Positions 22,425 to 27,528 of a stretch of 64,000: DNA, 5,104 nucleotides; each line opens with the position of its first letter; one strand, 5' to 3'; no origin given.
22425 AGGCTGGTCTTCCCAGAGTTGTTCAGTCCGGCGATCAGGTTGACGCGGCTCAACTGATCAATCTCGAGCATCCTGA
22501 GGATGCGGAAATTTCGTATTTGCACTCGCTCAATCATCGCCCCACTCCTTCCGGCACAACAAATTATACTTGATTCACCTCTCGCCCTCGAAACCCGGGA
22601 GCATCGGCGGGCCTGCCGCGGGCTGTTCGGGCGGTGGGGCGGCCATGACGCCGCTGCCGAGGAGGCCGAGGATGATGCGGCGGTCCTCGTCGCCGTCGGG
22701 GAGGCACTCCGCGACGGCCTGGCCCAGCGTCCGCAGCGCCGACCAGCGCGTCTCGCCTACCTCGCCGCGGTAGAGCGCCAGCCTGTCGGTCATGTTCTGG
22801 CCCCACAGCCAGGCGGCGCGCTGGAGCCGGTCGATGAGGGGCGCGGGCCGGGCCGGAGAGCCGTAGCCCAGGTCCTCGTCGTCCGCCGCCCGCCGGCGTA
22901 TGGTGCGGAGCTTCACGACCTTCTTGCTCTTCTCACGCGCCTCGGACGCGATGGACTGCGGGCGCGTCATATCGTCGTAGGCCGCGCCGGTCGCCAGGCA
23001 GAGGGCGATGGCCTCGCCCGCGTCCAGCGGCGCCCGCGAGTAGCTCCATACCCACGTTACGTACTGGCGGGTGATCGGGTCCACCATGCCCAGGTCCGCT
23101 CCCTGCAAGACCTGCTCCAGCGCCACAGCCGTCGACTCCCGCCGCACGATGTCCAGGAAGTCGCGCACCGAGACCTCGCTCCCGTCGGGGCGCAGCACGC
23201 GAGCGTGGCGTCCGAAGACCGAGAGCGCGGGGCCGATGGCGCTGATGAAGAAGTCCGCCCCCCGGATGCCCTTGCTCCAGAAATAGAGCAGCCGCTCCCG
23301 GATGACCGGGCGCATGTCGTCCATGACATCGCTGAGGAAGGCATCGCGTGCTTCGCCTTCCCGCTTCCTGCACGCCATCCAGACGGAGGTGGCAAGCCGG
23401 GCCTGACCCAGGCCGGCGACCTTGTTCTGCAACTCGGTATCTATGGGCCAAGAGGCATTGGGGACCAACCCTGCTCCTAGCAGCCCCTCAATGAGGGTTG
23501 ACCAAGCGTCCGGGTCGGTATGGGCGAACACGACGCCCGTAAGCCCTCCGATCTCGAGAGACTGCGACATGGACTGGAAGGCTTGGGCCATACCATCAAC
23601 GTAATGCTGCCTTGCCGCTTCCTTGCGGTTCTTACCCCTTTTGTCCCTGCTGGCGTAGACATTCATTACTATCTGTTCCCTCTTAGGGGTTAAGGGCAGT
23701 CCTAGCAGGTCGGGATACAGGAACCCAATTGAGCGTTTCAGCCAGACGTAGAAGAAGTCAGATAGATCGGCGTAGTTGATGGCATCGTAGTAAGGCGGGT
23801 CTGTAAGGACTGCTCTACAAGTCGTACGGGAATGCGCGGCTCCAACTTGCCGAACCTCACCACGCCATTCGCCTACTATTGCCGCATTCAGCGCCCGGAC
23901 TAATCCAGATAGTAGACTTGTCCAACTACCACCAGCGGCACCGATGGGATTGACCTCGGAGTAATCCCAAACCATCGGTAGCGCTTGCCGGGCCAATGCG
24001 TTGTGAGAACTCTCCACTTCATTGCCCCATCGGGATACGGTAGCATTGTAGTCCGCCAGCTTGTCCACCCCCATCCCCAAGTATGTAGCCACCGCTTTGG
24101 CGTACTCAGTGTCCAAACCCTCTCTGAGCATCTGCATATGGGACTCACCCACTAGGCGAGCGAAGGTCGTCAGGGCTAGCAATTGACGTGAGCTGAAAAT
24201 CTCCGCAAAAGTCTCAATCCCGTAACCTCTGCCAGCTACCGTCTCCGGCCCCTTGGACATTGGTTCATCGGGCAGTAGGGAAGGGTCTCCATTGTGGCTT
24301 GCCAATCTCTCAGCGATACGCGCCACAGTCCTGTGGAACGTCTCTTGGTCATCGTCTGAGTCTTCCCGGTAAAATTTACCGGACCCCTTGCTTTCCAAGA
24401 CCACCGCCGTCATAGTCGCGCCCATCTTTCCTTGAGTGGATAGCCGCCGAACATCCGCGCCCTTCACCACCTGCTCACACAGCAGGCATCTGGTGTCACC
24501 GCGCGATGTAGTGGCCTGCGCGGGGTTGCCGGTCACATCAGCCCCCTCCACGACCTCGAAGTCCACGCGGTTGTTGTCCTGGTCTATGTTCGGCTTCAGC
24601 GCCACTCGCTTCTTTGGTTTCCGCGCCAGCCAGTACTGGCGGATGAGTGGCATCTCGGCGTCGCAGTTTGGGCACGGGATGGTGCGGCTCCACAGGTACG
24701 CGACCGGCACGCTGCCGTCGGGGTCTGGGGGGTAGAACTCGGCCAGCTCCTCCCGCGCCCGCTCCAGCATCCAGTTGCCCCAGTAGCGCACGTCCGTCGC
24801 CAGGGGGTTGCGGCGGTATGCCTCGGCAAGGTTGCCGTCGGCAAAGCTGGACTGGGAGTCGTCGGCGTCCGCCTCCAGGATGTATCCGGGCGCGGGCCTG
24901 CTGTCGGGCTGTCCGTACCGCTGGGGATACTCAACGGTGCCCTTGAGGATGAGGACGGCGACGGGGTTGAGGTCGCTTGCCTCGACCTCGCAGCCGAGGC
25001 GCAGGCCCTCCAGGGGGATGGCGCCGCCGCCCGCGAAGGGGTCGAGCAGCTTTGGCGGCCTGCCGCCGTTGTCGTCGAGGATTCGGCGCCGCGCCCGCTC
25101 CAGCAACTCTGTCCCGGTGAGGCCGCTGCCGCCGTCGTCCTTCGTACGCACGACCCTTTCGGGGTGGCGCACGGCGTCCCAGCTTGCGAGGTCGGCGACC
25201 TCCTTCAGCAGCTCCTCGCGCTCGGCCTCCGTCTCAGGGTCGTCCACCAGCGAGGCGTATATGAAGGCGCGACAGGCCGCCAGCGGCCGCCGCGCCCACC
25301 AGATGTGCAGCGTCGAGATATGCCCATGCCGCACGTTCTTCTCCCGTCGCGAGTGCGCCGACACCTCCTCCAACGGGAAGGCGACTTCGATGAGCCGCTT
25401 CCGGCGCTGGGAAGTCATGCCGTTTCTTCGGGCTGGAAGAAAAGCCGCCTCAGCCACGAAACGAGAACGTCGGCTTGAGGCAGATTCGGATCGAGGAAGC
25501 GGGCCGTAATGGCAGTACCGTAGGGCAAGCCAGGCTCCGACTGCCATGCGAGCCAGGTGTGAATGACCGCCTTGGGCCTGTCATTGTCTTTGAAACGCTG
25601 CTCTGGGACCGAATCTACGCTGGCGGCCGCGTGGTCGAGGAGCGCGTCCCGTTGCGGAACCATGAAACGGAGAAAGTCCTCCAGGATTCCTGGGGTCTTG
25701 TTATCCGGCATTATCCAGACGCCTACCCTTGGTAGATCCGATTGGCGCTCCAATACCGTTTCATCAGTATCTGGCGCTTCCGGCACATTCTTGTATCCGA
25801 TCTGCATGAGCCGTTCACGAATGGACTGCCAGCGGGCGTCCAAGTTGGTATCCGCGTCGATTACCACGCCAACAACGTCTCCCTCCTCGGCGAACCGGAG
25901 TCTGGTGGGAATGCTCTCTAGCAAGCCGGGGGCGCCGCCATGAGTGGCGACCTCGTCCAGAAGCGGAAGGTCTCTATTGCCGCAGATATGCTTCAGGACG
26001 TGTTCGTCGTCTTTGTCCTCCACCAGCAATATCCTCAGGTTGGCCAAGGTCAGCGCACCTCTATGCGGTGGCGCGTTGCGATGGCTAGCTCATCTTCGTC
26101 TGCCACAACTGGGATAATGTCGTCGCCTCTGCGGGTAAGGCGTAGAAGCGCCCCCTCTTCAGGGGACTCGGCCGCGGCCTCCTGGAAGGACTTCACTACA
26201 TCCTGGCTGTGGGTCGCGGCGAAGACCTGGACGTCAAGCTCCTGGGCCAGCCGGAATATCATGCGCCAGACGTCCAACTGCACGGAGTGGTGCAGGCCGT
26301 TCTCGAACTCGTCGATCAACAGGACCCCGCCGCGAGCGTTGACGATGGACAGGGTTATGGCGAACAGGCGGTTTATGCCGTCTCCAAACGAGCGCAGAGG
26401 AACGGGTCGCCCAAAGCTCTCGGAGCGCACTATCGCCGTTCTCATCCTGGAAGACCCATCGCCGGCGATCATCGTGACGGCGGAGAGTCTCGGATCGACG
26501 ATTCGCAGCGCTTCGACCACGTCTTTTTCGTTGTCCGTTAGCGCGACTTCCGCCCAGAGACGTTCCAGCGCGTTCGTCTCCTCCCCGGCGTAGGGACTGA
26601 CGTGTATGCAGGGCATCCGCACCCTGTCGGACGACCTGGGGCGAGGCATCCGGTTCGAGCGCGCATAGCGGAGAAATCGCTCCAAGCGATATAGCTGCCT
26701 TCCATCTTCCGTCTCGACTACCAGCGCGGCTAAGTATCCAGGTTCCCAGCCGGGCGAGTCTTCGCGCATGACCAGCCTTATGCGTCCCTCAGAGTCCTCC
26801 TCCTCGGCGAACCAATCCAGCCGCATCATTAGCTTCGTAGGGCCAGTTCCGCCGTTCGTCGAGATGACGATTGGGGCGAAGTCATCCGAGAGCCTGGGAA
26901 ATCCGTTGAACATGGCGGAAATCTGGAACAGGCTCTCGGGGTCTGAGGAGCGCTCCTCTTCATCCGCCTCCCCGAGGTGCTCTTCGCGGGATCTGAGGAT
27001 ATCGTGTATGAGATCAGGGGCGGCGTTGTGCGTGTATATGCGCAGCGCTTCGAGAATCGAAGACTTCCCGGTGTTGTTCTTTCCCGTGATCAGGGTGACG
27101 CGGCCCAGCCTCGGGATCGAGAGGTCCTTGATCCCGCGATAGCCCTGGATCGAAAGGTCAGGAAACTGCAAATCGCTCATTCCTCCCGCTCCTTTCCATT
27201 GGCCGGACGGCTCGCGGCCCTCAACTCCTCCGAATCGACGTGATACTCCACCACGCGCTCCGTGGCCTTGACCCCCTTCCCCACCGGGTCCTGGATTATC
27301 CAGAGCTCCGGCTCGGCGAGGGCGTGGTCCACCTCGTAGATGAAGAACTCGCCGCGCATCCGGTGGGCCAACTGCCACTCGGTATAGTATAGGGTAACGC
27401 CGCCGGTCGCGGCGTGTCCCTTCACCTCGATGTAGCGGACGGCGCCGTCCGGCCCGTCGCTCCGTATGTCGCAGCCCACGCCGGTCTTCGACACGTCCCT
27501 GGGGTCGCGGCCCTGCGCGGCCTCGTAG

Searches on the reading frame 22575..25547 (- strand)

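Call 5: search_protein_families(library=pfam, proteins=[window:22575-25547:-], max_evalue=0.001)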
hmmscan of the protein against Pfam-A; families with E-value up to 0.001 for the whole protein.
window:22575-25547:- (990 aa): 1 family
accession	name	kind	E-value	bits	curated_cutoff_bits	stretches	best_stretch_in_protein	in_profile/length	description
PF06634.17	DUF1156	-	6.1e-24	84.4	24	1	56-110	1-56/73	Protein of unknown function (DUF1156)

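Call 56: search_protein_families(library=padloc, proteins=[window:22575-25547:-], max_evalue=0.00001)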
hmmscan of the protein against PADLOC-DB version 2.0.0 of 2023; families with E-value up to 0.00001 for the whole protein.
window:22575-25547:- (990 aa): 6 families
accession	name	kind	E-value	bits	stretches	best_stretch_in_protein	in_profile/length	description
PDLC00661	HmaB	-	3.5e-143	476.6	1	48-868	6-862/973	DNA-adenine methylase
PDLC00660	HmaB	-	5.6e-141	469.4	2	282-867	268-855/967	DNA-adenine methylase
PDLC03352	MTase_II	-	2.3e-57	192.6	4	393-607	364-596/1023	Type II methyltransferase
PDLC03233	MTase_II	-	3.7e-49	165.9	2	280-727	209-642/731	Type II methyltransferase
PDLC02189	DUF1156_MTase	-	1.1e-38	131.1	2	389-751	384-700/944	-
PDLC03314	MTase_II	-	1.3e-21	74.4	2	160-203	160-203/944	Type II methyltransferase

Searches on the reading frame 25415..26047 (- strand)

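Call 56: search_protein_families(library=padloc, proteins=[window:25415-26047:-], max_evalue=0.00001)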
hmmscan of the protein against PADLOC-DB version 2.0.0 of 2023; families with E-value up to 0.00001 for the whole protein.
window:25415-26047:- (210 aa): 2 families
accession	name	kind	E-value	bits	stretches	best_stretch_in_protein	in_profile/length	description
PDLC04624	PDC-M38B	-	5.4e-51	171.4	1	6-203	15-218/220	-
PDLC04623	PDC-M38B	-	2.1e-38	130.3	1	1-203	1-218/219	-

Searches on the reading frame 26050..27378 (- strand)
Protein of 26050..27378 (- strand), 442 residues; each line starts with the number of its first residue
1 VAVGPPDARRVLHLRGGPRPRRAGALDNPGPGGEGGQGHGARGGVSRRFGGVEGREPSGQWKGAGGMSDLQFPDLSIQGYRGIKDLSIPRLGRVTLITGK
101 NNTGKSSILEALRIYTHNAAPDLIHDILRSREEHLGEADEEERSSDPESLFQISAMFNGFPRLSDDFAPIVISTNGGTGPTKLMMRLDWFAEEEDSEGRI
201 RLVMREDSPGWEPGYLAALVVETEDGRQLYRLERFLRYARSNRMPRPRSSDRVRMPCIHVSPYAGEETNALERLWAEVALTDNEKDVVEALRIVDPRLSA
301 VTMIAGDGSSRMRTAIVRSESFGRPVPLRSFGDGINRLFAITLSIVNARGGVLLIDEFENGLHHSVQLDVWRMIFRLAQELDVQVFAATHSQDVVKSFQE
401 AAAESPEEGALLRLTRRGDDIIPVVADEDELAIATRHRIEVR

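Call 5: search_protein_families(library=pfam, proteins=[window:26050-27378:-], max_evalue=0.001)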
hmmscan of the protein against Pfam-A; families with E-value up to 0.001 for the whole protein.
window:26050-27378:- (442 aa): 6 families
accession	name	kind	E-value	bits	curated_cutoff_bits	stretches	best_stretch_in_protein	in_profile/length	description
PF13175.12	AAA_15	-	7.4e-21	75.6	32.1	2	313-395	287-374/374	AAA ATPase domain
PF13304.12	AAA_21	-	3e-20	73.9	27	1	300-392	220-300/304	AAA domain, putative AbiEii toxin, Type IV TA system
PF13476.12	AAA_23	-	4.2e-07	31.2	27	1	75-118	2-45/201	AAA domain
PF11398.14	DUF2813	-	1.8e-06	28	21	1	75-116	6-46/372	Protein of unknown function (DUF2813)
PF02463.25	SMC_N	-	0.00013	21.9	40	0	75-113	5-45/220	RecF/RecN/SMC N terminal domain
PF13555.12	AAA_29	-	0.00026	21.1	27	1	80-112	12-42/61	P-loop containing region of AAA domain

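Call 56: search_protein_families(library=padloc, proteins=[window:26050-27378:-], max_evalue=0.00001)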
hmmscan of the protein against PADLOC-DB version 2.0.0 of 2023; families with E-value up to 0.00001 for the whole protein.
window:26050-27378:- (442 aa): 80 families (the best 25 are shown)
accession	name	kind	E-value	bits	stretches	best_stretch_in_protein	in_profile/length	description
PDLC04611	PDC-M38A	-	6.9e-88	293.7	1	74-442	4-383/383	-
PDLC02336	AbiLi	-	4.6e-58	195.4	1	74-442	4-340/340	AbiLi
PDLC04608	PDC-M38A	-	1.9e-43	147.6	2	254-403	181-324/367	-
PDLC04610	PDC-M38A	-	9.4e-43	144.8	1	67-442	1-362/362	-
PDLC04607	PDC-M38A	-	2.4e-40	136.6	2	215-404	492-676/715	-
PDLC02980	AriA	-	6.7e-25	86.7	1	282-393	202-301/304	-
PDLC04609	PDC-M38A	-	8.8e-25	85.7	2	283-405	210-330/371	-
PDLC02979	AriA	-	3.6e-21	74.4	2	75-157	6-86/373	-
PDLC03878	NsnB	-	1.1e-15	56.3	1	75-403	5-289/345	-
PDLC04168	GajA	-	1.6e-14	51.5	1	325-399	251-326/570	-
PDLC04389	PDC-M07A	-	4e-14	50.4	2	324-401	285-377/443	-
PDLC04176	HEC-01A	-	9.6e-13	46.2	0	284-399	210-325/371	-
PDLC04214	HEC-02A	-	1.8e-12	45.2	1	349-414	237-301/338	-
PDLC04393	PDC-M07A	-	2.9e-12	44.3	1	319-400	273-358/435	-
PDLC04182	HEC-01A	-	5.2e-12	43.5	1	287-398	244-354/406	-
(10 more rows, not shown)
